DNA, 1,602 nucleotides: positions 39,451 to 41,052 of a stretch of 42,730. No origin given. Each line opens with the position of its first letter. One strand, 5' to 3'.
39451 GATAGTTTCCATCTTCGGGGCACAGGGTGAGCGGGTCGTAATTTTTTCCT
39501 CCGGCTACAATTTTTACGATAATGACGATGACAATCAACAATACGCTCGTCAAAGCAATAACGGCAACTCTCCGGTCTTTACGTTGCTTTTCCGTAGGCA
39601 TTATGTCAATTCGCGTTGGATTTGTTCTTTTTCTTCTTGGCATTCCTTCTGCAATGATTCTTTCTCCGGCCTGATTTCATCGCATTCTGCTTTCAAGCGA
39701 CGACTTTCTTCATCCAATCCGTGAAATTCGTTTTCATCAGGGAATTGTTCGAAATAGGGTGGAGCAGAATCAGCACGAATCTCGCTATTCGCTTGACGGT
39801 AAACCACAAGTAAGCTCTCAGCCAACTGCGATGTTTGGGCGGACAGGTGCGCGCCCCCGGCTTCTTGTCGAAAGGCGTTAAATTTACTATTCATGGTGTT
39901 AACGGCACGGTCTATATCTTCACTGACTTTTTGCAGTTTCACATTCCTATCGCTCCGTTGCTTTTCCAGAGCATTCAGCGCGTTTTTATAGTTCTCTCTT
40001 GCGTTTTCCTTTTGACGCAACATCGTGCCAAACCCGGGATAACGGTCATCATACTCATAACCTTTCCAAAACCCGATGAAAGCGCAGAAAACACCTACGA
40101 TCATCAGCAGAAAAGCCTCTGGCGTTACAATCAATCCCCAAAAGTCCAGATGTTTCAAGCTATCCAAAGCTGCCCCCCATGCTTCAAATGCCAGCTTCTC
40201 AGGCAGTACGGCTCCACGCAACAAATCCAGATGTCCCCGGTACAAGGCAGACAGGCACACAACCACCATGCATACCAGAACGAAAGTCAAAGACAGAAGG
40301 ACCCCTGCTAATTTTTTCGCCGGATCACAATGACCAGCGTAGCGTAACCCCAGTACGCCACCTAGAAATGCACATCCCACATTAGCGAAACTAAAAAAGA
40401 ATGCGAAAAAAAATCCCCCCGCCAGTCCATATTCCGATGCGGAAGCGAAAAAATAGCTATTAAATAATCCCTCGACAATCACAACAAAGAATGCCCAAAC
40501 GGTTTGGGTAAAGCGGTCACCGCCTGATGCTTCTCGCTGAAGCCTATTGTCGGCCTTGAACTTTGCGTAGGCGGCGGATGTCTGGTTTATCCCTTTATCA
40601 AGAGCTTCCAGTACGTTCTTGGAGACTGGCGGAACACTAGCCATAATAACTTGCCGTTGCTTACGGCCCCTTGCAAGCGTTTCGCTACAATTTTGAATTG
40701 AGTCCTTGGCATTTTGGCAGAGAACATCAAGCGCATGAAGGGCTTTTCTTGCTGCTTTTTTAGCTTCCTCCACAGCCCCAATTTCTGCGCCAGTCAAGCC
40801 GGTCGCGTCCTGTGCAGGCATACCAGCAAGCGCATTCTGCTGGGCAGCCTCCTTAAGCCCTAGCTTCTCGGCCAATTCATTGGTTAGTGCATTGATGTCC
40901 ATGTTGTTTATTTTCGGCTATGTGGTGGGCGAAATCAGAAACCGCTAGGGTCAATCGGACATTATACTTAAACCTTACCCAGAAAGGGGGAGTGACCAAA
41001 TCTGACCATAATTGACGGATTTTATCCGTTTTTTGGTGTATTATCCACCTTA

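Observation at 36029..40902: Tightly coupled six-gene, mostly membrane-protein operon with no recognisable family: candidate undescribed system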

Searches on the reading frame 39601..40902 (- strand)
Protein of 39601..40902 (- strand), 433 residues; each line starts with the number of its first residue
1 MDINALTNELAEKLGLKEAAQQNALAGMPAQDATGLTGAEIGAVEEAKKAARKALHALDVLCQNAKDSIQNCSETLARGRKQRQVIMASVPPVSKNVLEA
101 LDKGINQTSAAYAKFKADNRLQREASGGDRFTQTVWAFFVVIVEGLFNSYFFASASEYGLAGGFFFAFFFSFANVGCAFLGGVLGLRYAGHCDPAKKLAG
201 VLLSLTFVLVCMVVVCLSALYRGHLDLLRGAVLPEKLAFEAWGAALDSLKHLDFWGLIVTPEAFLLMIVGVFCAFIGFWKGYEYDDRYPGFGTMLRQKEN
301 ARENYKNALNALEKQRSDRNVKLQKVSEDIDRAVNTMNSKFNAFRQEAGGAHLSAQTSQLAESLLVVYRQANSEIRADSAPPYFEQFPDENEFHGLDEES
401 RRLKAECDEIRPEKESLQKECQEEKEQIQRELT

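Call 3: search_protein_families(library=pfam, proteins=[window:39601-40902:-], max_evalue=1)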
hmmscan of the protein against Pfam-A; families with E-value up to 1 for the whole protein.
window:39601-40902:- (433 aa): 2 families
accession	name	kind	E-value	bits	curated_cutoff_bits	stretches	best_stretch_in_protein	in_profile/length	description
PF10473.14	CENP-F_leu_zip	-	0.0063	17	34.5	1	391-429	59-97/140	Leucine-rich repeats of kinetochore protein Cenp-F/LEK1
PF14584.11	DUF4446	-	0.16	12.4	27.4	1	263-349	6-95/150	Protein of unknown function (DUF4446)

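Call 4: search_protein_families(library=padloc, proteins=[window:39601-40902:-], max_evalue=1)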
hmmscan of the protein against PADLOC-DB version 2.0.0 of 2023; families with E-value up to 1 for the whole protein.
window:39601-40902:- (433 aa): 3 families
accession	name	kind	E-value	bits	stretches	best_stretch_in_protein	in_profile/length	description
PDLC03841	LeoBC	-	0.00033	17.9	1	255-376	477-564/601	-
PDLC02728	PbeC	-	0.026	11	1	298-364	217-283/671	PbeC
PDLC00582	JetC3|JetC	-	0.68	5.6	1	296-429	342-476/1472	DUF3584 domain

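Call 6: search_protein_families(library=ncbifam, proteins=[window:39601-40902:-], max_evalue=0.1)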
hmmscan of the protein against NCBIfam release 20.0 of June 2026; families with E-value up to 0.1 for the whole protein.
window:39601-40902:- (433 aa): 2 families
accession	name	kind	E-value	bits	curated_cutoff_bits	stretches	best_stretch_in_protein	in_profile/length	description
NF052504.1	sll1863_fam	domain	0.032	14.5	35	1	298-351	31-84/93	sll1863 family stress response protein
NF008521.0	PRK11448.1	equivalog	0.039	11.9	729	1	293-428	43-179/1123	type I restriction-modification system endonuclease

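Call 52: search_protein_representatives(protein=window:39601-40902:-)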
Query: 433 residues. Proteins with E-value up to 0.001 (for the whole library): 1778; up to 1e-10: 918; up to 1e-30: 36. The best 150 are listed.
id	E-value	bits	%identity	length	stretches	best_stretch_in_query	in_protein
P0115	2.0e-133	462.0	54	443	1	1-429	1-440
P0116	1.8e-102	360.1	52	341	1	1-337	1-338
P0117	3.8e-101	355.7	43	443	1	1-429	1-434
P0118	2.5e-100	353.1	42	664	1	1-432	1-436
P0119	1.3e-95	337.6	41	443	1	1-429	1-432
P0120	1.7e-94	333.9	46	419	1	1-417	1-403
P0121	3.4e-93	329.5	42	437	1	1-431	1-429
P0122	8.8e-93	328.2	41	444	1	1-430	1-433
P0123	1.6e-92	327.3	42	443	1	1-427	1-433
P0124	9.7e-89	314.9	40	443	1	1-430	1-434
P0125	5.7e-87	309.1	40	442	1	1-432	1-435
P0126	7.8e-87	308.6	40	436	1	15-406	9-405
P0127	8.0e-87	308.6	39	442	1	1-432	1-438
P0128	1.9e-81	290.9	38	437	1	1-432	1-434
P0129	1.4e-77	278.1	38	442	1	2-432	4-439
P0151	9.1e-28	114.1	36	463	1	112-397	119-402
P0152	1.9e-27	113.0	31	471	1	10-386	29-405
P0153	5.1e-27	111.6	31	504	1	95-429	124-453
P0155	1.6e-26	110.0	26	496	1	7-413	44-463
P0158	2.1e-26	109.6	30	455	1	5-403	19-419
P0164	1.1e-25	107.2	23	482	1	3-400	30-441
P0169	1.1e-24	104.0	30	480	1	8-391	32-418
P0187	6.7e-23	98.0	28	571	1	10-397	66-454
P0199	2.8e-22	96.0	32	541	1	114-429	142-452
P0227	7.6e-21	91.3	32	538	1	111-396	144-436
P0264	1.0e-19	87.6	28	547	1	9-386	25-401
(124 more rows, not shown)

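Call 53: search_protein_families(library=pfam, proteins=[P0151, P0152, P0153, P0155, P0164, P0187, P0199, P0227, P0264, P0118], max_evalue=0.01)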
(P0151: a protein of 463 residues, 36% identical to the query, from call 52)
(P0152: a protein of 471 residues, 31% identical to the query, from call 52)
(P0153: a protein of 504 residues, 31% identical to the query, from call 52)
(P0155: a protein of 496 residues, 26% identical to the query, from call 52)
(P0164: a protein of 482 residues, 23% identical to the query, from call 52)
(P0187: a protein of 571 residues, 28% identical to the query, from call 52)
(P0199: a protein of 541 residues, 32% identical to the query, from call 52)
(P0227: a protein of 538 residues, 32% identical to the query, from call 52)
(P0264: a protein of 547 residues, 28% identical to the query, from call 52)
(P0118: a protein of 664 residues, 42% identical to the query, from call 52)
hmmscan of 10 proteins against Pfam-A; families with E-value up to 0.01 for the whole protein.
P0151 (463 aa): 0 families

P0152 (471 aa): 0 families

P0153 (504 aa): 0 families

P0155 (496 aa): 0 families

P0164 (482 aa): 1 family
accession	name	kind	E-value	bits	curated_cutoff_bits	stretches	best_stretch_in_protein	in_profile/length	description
PF19103.5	DUF5790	-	0.0039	18.3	26.8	1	329-397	55-125/126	Family of unknown function (DUF5790)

P0187 (571 aa): 0 families

P0199 (541 aa): 0 families

P0227 (538 aa): 0 families

P0264 (547 aa): 0 families

P0118 (664 aa): 0 families

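Call 54: search_protein_families(library=padloc, proteins=[P0151, P0152, P0153, P0155, P0164, P0187, P0199, P0227, P0264, P0118], max_evalue=0.01)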
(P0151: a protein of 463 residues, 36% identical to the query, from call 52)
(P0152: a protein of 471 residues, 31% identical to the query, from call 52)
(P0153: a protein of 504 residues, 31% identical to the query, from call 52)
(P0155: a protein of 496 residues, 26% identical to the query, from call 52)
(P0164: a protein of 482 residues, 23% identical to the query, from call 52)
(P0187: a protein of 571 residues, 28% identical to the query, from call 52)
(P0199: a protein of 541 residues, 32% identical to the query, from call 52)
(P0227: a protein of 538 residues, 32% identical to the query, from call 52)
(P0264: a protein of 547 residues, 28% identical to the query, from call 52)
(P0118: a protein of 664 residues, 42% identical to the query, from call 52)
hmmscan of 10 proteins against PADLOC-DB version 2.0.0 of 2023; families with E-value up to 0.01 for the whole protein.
P0151 (463 aa): 1 family
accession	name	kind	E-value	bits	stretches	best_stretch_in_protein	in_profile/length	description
PDLC03841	LeoBC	-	0.0028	14.8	0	261-385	482-564/601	-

P0152 (471 aa): 0 families

P0153 (504 aa): 1 family
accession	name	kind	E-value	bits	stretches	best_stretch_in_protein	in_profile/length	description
PDLC03843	LeoC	-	0.0094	14.1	0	429-480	110-161/207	-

P0155 (496 aa): 0 families

P0164 (482 aa): 0 families

P0187 (571 aa): 0 families

P0199 (541 aa): 0 families

P0227 (538 aa): 0 families

P0264 (547 aa): 0 families

P0118 (664 aa): 0 families

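Call 55: list_cluster_members(proteins=[P0152, P0155, P0158, P0164, P0169, P0187, P0199, P0227, P0264, P0118])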
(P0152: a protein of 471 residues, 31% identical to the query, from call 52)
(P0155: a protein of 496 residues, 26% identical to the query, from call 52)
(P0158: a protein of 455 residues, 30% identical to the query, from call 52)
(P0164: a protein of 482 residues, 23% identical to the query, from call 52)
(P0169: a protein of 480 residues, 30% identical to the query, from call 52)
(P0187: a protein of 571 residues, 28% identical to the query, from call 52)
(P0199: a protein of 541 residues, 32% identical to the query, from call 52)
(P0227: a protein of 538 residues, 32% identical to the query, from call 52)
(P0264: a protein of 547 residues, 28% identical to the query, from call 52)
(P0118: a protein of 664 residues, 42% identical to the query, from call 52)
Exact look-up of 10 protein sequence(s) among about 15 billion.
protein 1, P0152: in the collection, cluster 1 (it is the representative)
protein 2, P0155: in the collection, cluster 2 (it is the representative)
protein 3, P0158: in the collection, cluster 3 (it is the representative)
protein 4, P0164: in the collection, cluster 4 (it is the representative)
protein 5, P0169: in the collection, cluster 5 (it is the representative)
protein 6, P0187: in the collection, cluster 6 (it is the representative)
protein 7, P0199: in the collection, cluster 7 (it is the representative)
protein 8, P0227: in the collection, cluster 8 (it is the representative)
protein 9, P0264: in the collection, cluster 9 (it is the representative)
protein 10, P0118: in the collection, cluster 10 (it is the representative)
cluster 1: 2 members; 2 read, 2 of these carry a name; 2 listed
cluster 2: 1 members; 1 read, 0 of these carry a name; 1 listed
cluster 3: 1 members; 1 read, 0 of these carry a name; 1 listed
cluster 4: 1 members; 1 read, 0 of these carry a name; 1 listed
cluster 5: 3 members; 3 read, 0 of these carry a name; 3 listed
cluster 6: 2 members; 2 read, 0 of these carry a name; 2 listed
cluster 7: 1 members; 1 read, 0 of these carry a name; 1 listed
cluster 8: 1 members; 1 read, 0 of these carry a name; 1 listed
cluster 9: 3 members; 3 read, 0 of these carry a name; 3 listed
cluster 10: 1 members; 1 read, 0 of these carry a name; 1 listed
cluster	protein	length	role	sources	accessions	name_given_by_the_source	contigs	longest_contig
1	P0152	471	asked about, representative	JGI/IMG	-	hypothetical protein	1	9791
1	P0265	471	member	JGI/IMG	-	hypothetical protein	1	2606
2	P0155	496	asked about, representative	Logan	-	-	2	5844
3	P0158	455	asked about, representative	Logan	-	-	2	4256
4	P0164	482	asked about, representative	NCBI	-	-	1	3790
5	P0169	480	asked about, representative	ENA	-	-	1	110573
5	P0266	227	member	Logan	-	-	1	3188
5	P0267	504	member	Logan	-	-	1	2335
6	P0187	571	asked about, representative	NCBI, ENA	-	-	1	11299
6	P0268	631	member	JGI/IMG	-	-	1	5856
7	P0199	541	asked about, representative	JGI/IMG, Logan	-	-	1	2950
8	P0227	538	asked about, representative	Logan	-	-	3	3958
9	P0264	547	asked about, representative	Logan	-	-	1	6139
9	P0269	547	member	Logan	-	-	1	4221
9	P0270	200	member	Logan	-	-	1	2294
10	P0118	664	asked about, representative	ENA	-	-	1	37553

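Call 56: find_encoding_contigs(protein=P0169, flank=8000, max_places=1)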
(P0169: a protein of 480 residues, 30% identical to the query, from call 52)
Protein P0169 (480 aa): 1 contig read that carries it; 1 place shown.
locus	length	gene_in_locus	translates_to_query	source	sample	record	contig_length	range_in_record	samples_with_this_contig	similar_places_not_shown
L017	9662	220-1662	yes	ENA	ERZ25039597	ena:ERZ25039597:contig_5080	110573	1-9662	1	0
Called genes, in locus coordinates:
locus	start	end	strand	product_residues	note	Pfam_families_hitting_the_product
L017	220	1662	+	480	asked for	-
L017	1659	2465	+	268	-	-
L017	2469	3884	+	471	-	-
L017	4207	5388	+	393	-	-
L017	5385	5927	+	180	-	PF00565:SNase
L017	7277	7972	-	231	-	PF00078:RVT_1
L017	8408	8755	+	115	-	-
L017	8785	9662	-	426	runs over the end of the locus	PF01446:Rep_1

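Call 57: search_dna_similar(query=P0169, collection=plasmids, mode=protein, max_evalue=0.001, max_rows=15)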
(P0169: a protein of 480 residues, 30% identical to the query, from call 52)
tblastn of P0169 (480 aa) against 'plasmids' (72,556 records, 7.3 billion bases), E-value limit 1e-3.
Records with a match: 24; places in all: 24; records where one place covers at least 80% of the query: 24.
Best place of each record, by identity: <60% 24.
By first word of the organism name: Rhizobium 12; Paracoccus 6; Sinorhizobium 3; Microvirga 2; Tistrella 1.
By predicted mobility (MOB-suite, as given by PLSDB): conjugative 11; non-mobilizable 9; mobilizable 4.
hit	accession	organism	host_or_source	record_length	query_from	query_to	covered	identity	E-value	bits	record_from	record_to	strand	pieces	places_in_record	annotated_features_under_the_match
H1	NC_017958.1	Tistrella mobilis KA081020-065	-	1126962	2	479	100%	29.7%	3e-18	96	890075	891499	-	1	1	record has no annotation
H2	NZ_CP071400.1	Rhizobium leguminosarum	lentil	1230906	4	478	99%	29.5%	6e-25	116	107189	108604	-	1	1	record has no annotation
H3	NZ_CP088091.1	Rhizobium laguerreae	cell culture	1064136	4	478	99%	28.8%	6e-23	110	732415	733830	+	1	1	none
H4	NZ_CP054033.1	Rhizobium indicum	Pisum sativum l. (pea),Pure culture,Pea ...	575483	4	476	99%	28.9%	4e-24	113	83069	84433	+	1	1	hypothetical protein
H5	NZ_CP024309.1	Sinorhizobium fredii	Phaseolus vulgaris,cell culture,plant ...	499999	4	468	97%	29.2%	8e-22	106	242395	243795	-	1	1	hypothetical protein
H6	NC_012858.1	Rhizobium leguminosarum bv. trifolii WSM1325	-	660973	4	475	98%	28.8%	2e-24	114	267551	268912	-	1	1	hypothetical protein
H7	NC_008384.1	Rhizobium johnstonii 3841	-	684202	4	475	98%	28.8%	2e-24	114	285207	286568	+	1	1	hypothetical protein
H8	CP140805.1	Rhizobium johnstonii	Trifolium pratense,whole organism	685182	4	475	98%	28.8%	2e-24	114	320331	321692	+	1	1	hypothetical protein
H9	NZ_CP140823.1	Rhizobium johnstonii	Trifolium pratense,whole organism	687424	4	475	98%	28.8%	2e-24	114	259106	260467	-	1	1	hypothetical protein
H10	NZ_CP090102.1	Rhizobium leguminosarum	Trifolium pratense,Cell culture,Plant ...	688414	4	475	98%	28.8%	2e-24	114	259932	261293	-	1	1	hypothetical protein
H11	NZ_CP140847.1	Rhizobium johnstonii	Trifolium pratense,whole organism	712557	4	475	98%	28.8%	2e-24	114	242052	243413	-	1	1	hypothetical protein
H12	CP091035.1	Sinorhizobium sp. B11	soybean,TY,soil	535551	4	478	99%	26.5%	1e-15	88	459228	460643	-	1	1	hypothetical protein (x2)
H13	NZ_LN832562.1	Paracoccus aminovorans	-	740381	24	464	92%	28.6%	3e-9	67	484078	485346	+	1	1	hypothetical protein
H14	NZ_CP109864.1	Paracoccus aminovorans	bacteria,human fecal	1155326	24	464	92%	28.6%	3e-9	67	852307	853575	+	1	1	record has no annotation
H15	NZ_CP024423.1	Paracoccus yeei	Homo sapiens,single cell,skin swab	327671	30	458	89%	28.6%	8e-14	82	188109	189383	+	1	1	hypothetical protein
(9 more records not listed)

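Call 58: get_annotated_region(hit=H7, flank=9000)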
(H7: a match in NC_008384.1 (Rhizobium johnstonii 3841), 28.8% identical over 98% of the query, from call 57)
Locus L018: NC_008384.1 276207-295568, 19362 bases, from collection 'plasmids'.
description: Rhizobium johnstonii 3841 plasmid pRL11, complete sequence
organism: Rhizobium johnstonii 3841 (NCBI taxid 216596)
taxonomy: Bacteria; Pseudomonadota; Alphaproteobacteria; Hyphomicrobiales; Rhizobiaceae; Rhizobium; Rhizobium johnstonii; Rhizobium johnstonii 3841
host: -; source: -; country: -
typing (MOB-suite, as given by PLSDB): conjugative; relaxase MOBQ; mating-pair formation MPF_T
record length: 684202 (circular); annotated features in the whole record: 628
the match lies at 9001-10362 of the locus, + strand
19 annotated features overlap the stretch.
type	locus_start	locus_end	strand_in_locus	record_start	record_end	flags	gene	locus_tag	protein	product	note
CDS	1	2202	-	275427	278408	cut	-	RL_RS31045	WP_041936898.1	AAA family ATPase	GO:0009190 - cyclic nucleotide biosynthetic process [Evidence IEA]; GO:0035556 - intracellular signal transduction ...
CDS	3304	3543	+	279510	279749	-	-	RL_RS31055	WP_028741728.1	DUF982 domain-containing protein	-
CDS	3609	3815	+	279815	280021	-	-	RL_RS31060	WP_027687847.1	hypothetical protein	-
CDS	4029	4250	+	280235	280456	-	-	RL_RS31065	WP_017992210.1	hypothetical protein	-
CDS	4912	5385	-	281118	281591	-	-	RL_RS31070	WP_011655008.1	VOC family protein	-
CDS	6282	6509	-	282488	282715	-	-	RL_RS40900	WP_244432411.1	hypothetical protein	-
CDS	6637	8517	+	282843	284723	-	-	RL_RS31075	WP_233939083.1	PBP1A family penicillin-binding protein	-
CDS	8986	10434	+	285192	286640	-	-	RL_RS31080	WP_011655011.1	hypothetical protein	-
CDS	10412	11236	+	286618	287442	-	-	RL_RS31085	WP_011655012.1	hypothetical protein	-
CDS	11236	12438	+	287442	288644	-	-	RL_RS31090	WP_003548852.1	hypothetical protein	-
CDS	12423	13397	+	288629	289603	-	-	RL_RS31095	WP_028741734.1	OmpA family protein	-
CDS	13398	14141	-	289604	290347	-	-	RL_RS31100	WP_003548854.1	thermonuclease family protein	-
CDS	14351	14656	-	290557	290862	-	-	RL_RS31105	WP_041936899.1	hypothetical protein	-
CDS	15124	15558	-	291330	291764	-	-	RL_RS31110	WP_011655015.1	hypothetical protein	-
CDS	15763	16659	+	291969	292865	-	-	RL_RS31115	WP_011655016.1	GGDEF domain-containing protein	-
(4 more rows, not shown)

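Call 59: search_protein_families(library=pfam, proteins=[L018:8986-10434:+, L018:10412-11236:+, L018:11236-12438:+, L018:12423-13397:+, L018:13398-14141:-, L017:1659-2465:+, L017:2469-3884:+, L017:4207-5388:+, L017:5385-5927:+, L018:14351-14656:-], max_evalue=0.01)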
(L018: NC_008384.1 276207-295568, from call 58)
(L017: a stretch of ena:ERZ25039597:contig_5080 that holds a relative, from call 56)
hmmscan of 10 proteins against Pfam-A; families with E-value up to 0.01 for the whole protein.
L018:8986-10434:+ (482 aa): 0 families

L018:10412-11236:+ (274 aa): 0 families

L018:11236-12438:+ (400 aa): 3 families
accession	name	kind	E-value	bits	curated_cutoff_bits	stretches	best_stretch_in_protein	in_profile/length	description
PF25587.1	Rv2743c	-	0.0028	17.8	27.7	1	80-258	36-204/237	Rv2743c family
PF01442.23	Apolipoprotein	-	0.004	17.3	90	0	172-324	2-157/190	Apolipoprotein A1/A4/E domain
PF20117.4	DUF6507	-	0.0041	18.1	25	0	234-329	18-110/120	Family of unknown function (DUF6507)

L018:12423-13397:+ (324 aa): 1 family
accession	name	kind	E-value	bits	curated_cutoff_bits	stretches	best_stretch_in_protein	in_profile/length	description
PF00691.25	OmpA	-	1.7e-06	28.7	27.2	1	180-286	1-78/98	OmpA family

L018:13398-14141:- (247 aa): 1 family
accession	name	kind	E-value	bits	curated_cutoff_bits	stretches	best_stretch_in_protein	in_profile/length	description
PF00565.23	SNase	-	3.4e-13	50.4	21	1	67-169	1-106/107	Staphylococcal nuclease homologue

L017:1659-2465:+ (268 aa): 0 families

L017:2469-3884:+ (471 aa): 2 families
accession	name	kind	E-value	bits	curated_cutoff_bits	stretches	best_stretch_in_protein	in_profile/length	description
PF01910.22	Thiamine_BP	-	0.00058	20.2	24.9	1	340-414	14-90/92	Thiamine-binding protein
PF01442.23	Apolipoprotein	-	0.0062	16.7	90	1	151-310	9-166/190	Apolipoprotein A1/A4/E domain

L017:4207-5388:+ (393 aa): 0 families

L017:5385-5927:+ (180 aa): 1 family
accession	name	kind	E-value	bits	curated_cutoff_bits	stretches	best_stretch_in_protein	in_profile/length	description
PF00565.23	SNase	-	2.3e-23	83.1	21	1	66-166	1-106/107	Staphylococcal nuclease homologue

L018:14351-14656:- (101 aa): 0 families

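Call 60: search_protein_families(library=padloc, proteins=[L018:8986-10434:+, L018:10412-11236:+, L018:11236-12438:+, L018:12423-13397:+, L018:13398-14141:-, L017:1659-2465:+, L017:2469-3884:+, L017:4207-5388:+, L017:5385-5927:+, L018:14351-14656:-], max_evalue=0.01)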
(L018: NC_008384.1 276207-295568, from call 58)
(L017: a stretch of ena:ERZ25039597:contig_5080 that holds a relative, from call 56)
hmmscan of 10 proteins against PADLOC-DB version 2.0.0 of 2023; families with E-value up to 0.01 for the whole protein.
L018:8986-10434:+ (482 aa): 0 families

L018:10412-11236:+ (274 aa): 0 families

L018:11236-12438:+ (400 aa): 14 families
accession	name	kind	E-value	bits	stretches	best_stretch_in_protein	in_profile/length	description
PDLC04890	PDC-S06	-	5.8e-05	19.8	1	142-310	295-458/732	-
PDLC00600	ZorA1|ZorA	-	0.00034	17.3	1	172-327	405-557/677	MotA/ExbB/TolQ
PDLC00648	ZorA3|ZorA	-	0.00047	17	1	138-307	279-442/692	MotA/ExbB/TolQ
PDLC00650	ZorA3|ZorA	-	0.00049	16.7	1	139-303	584-753/1063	MotA/ExbB/TolQ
PDLC03859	LmuB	-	0.00064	17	1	170-327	349-476/611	-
PDLC00605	ZorA1|ZorA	-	0.00071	16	1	138-285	536-681/700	MotA/ExbB/TolQ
PDLC03839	LeoA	-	0.0013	16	1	138-253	288-412/559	-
PDLC00601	ZorA1|ZorA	-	0.0016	15.1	1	141-305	438-603/699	MotA/ExbB/TolQ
PDLC00603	ZorA1|ZorA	-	0.0017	15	1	118-265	480-628/727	MotA/ExbB/TolQ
PDLC04898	PDC-S06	-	0.0018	14.7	1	163-232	364-432/752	-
PDLC00598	ZorA1|ZorA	-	0.0028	14.1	1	138-317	361-536/663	MotA/ExbB/TolQ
PDLC04886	PDC-S06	-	0.0046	13.8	0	124-240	277-392/727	-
PDLC03865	LmuB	-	0.0071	12.5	1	168-324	531-673/1007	-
PDLC00581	JetC3|JetC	-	0.0084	11.9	0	139-324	403-586/1473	DUF3584 domain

L018:12423-13397:+ (324 aa): 3 families
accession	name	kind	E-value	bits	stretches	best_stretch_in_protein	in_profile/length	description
PDLC00609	ZorB1|ZorB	-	8.2e-06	23.5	0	178-321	94-220/232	MotB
PDLC00610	ZorB1|ZorB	-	0.00056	17.6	0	171-281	90-196/254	MotB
PDLC00608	ZorB1|ZorB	-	0.002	15.5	1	181-232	100-156/243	MotB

L018:13398-14141:- (247 aa): 1 family
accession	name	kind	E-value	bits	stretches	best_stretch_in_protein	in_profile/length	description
PDLC01096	C3a212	-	0.00039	17.7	1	45-170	43-178/279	SNc+LTD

L017:1659-2465:+ (268 aa): 0 families

L017:2469-3884:+ (471 aa): 1 family
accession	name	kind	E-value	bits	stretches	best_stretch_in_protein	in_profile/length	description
PDLC00647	ZorA3|ZorA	-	0.0041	13.6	1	138-418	253-594/780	MotA/ExbB/TolQ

L017:4207-5388:+ (393 aa): 1 family
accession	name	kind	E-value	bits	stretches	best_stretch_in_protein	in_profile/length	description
PDLC00612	ZorB1|ZorB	-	0.0078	13.8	0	10-142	17-111/293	MotB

L017:5385-5927:+ (180 aa): 1 family
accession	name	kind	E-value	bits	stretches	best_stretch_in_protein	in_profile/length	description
PDLC01096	C3a212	-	4.6e-11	40.4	1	37-167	41-178/279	SNc+LTD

L018:14351-14656:- (101 aa): 0 families
